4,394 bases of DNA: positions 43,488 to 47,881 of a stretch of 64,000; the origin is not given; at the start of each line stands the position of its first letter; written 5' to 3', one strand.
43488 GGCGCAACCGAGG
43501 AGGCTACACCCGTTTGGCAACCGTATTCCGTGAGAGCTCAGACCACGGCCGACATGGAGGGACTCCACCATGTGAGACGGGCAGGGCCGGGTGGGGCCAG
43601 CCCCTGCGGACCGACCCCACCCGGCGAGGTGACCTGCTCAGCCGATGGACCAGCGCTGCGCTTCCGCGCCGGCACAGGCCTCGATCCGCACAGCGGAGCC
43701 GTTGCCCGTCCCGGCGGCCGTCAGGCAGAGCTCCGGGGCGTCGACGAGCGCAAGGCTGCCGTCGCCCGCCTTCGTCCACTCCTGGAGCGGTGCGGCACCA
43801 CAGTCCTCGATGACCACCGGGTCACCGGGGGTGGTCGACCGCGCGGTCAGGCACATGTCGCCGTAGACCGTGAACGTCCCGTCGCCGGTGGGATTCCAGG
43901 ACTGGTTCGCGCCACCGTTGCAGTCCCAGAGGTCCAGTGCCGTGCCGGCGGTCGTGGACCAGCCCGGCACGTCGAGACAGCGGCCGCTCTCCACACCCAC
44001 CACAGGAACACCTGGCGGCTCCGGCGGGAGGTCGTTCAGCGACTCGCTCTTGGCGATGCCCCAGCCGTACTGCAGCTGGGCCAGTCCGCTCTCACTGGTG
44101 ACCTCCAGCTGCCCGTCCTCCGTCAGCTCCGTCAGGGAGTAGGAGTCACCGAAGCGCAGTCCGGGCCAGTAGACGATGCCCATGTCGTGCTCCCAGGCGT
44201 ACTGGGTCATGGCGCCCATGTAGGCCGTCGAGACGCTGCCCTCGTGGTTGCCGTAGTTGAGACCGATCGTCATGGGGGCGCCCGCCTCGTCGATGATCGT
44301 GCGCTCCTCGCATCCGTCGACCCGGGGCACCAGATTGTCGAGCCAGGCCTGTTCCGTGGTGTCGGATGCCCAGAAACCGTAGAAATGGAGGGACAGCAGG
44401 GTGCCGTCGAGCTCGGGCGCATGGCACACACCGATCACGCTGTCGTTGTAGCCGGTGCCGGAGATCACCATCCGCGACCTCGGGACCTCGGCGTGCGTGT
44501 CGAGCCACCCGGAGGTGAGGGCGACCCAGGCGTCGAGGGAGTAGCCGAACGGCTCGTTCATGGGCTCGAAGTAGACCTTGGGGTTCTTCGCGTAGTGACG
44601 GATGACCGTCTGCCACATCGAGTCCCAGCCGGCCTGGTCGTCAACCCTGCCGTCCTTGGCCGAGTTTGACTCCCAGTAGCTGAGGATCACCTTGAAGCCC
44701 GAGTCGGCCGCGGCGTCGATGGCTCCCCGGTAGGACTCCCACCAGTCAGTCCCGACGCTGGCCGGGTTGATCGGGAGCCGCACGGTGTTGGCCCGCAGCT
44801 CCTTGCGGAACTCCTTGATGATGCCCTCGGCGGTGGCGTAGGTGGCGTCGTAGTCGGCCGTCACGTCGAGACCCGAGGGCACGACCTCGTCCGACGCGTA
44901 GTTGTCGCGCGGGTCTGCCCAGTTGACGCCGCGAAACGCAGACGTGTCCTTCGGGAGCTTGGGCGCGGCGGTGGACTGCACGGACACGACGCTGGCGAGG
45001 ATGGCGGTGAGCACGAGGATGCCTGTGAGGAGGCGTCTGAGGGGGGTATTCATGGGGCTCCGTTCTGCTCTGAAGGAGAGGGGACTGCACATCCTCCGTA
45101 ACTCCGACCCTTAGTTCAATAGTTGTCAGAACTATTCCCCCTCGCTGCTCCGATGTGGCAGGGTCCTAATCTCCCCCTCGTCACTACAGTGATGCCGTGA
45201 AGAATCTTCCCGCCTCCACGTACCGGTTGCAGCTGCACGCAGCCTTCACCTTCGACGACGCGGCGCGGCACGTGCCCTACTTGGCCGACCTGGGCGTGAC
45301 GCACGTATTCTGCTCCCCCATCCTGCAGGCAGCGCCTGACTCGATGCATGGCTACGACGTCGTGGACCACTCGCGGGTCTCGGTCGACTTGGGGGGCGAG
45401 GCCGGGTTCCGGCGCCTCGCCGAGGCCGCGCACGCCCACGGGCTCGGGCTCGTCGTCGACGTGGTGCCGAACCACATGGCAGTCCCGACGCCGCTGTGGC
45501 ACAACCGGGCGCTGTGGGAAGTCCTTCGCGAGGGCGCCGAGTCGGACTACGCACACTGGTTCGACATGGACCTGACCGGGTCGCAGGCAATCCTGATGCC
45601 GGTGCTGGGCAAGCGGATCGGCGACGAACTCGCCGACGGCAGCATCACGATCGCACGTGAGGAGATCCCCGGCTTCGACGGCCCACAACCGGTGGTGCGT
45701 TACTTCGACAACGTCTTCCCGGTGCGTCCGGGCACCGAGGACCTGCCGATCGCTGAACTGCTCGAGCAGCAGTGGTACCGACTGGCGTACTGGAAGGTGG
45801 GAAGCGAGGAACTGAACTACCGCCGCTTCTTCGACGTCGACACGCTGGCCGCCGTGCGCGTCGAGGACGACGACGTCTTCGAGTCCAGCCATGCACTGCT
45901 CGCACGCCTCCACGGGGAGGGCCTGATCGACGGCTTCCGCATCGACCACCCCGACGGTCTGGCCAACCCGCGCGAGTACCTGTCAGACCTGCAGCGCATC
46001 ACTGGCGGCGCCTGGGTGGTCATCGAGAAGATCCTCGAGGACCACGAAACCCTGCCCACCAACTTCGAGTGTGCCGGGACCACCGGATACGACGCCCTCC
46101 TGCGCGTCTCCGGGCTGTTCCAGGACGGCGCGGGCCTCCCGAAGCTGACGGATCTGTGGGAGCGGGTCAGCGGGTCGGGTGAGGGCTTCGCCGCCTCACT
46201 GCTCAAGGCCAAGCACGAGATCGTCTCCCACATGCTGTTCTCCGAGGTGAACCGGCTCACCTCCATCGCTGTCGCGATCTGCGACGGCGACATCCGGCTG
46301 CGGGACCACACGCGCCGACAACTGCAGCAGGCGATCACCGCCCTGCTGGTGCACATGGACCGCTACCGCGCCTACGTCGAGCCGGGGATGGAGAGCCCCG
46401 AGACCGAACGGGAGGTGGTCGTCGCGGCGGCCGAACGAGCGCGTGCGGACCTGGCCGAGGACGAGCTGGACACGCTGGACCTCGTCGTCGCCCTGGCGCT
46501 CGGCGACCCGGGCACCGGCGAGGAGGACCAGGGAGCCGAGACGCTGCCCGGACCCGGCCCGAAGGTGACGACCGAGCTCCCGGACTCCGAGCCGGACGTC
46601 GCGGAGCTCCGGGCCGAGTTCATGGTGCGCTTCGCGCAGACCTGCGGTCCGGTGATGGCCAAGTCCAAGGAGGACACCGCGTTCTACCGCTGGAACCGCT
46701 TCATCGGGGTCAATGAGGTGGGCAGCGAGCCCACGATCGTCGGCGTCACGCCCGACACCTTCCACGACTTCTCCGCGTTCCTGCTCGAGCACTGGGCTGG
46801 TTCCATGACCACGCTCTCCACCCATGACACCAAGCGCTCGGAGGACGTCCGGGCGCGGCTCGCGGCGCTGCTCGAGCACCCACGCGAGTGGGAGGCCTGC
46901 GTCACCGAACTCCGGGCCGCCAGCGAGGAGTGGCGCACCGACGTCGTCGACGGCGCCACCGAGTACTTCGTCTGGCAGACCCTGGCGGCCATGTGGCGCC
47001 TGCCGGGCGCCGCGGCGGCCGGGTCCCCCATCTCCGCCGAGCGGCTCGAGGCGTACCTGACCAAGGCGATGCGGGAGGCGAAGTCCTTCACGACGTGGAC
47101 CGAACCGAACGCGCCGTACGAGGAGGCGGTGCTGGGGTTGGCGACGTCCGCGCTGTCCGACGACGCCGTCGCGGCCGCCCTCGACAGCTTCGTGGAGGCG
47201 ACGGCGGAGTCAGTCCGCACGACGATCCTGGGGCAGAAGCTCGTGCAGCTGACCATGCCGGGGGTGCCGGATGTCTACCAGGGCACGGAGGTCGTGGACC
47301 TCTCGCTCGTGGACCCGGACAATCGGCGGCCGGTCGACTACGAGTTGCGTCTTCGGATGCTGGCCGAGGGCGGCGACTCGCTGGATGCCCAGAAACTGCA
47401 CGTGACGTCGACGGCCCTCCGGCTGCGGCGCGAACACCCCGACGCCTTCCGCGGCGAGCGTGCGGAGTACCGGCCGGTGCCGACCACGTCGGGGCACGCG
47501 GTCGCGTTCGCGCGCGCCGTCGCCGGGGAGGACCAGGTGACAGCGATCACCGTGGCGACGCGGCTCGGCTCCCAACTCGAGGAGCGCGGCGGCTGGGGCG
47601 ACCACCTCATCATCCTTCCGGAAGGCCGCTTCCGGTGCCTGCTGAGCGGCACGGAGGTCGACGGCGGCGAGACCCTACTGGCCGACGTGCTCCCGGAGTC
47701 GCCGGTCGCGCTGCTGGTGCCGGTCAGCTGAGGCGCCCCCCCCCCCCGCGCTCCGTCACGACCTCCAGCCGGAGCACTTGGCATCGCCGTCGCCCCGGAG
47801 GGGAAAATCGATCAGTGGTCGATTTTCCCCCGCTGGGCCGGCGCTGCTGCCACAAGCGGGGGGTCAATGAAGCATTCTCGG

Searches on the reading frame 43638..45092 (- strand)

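Call 10: search_protein_families(library=pfam, proteins=[window:43638-45092:-])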
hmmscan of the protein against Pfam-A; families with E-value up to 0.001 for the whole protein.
window:43638-45092:- (484 aa): 3 families
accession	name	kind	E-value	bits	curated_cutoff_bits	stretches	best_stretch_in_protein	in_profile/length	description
PF00652.28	Ricin_B_lectin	-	3.1e-23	82.8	29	1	364-481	5-126/126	Ricin-type beta-trefoil lectin domain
PF00150.24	Cellulase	-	1.7e-13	51.1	23.5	1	92-309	26-266/272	Cellulase (glycosyl hydrolase family 5)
PF14200.12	RicinB_lectin_2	-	2.8e-13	50.8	25.6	1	365-409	18-64/89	Ricin-type beta-trefoil lectin domain-like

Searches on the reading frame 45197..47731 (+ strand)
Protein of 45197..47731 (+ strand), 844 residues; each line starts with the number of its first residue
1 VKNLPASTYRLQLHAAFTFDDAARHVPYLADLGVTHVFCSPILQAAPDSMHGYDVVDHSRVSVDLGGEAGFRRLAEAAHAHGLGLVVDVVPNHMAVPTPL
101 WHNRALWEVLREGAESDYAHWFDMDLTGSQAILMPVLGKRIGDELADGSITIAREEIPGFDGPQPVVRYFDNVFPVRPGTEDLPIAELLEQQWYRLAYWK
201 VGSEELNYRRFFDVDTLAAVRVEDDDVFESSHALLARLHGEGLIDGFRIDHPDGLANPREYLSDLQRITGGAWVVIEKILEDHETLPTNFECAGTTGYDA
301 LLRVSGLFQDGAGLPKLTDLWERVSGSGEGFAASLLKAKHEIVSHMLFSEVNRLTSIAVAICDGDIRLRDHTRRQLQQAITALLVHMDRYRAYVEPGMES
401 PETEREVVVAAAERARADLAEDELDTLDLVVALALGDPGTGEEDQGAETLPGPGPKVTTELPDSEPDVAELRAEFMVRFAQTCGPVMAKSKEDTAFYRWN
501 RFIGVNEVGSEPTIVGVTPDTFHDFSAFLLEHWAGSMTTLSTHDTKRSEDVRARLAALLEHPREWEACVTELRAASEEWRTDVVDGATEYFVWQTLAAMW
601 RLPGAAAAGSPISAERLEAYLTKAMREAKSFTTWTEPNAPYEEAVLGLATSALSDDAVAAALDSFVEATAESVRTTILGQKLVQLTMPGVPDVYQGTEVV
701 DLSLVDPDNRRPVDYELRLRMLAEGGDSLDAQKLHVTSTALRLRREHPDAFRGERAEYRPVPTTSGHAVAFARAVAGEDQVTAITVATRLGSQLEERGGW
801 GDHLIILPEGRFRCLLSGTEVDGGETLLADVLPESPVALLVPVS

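Call 10: search_protein_families(library=pfam, proteins=[window:45197-47731:+])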
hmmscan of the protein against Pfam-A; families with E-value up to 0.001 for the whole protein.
window:45197-47731:+ (844 aa): 1 family
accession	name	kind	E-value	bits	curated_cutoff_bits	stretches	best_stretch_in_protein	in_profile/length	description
PF00128.31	Alpha-amylase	-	2.2e-18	67.2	22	1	24-252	23-190/446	Alpha amylase, catalytic domain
